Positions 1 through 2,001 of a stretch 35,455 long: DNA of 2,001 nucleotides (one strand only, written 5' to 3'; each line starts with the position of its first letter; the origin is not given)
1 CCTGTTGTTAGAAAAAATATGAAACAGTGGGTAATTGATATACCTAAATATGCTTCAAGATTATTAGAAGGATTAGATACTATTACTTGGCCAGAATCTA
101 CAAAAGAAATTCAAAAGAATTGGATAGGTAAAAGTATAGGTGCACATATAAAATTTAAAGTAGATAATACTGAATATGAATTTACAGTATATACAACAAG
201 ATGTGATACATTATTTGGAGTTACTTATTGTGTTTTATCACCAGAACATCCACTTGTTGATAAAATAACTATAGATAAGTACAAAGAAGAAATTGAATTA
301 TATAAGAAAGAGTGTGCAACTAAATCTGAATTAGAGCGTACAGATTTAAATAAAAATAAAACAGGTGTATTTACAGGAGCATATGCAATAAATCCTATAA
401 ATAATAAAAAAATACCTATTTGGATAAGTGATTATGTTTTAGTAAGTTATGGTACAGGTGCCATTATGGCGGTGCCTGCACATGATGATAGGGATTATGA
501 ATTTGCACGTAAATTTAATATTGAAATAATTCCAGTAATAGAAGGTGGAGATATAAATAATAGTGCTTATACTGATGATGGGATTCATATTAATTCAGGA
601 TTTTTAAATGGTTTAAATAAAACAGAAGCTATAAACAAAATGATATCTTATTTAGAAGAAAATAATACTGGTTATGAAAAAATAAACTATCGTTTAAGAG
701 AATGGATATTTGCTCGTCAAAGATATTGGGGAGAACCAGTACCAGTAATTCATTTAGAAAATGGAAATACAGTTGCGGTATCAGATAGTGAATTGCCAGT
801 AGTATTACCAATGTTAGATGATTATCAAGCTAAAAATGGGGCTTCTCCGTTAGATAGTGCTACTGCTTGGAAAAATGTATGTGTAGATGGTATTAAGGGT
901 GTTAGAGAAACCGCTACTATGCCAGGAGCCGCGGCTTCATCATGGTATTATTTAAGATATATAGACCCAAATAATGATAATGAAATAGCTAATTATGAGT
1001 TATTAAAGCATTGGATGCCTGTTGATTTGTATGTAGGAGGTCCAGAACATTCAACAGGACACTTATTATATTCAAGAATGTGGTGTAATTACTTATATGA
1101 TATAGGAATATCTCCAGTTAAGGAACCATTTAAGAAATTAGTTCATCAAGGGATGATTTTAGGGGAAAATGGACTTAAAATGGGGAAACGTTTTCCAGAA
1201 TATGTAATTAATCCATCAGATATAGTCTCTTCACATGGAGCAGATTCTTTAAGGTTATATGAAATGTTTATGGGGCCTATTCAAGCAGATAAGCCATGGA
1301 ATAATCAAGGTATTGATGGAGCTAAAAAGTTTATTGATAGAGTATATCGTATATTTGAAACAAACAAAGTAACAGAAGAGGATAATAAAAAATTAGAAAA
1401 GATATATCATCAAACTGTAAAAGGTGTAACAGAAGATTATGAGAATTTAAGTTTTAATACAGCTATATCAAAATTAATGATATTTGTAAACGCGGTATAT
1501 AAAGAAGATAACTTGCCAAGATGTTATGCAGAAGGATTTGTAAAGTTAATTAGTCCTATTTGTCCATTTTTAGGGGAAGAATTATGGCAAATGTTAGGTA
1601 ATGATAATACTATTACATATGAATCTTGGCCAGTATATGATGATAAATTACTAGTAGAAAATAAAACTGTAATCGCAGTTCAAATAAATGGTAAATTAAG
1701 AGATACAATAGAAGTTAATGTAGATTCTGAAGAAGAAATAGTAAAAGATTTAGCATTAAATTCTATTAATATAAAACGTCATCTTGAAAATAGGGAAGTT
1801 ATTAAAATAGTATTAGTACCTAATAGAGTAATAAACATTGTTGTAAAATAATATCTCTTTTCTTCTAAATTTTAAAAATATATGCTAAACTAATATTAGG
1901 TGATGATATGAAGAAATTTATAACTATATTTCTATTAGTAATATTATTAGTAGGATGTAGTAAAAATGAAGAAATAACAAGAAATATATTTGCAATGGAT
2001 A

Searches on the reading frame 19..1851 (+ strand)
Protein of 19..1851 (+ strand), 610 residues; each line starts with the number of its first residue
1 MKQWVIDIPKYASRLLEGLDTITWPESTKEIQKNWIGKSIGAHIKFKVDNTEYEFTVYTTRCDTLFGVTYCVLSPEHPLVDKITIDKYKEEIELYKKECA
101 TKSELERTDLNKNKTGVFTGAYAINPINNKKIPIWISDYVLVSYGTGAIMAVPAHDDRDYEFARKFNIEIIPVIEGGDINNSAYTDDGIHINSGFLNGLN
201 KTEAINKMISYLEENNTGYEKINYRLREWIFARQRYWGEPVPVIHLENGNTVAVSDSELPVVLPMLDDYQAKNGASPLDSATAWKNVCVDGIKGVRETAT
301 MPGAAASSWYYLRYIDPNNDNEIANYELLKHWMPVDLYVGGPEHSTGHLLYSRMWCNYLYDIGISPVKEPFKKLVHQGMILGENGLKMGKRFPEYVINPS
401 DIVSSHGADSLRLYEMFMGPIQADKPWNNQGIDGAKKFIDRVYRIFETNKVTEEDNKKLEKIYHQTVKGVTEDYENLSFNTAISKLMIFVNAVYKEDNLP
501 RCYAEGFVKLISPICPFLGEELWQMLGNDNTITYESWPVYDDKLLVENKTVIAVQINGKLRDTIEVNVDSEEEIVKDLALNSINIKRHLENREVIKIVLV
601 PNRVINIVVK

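Call 13: search_protein_families(library=pfam, proteins=[window:19-1851:+], max_evalue=0.001)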
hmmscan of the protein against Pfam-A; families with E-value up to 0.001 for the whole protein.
window:19-1851:+ (610 aa): 3 families
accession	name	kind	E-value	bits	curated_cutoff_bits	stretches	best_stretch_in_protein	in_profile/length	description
PF13603.12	tRNA-synt_1_2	-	2.3e-68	229.8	25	1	33-212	1-184/185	Leucyl-tRNA synthetase, editing domain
PF08264.19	Anticodon_1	-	9.8e-22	77.9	25.1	1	457-574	2-146/148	Anticodon-binding domain of tRNA ligase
PF00133.28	tRNA-synt_1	-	1.9e-14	53.7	22.7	1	207-416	209-403/414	tRNA synthetases class I (I, L, M and V)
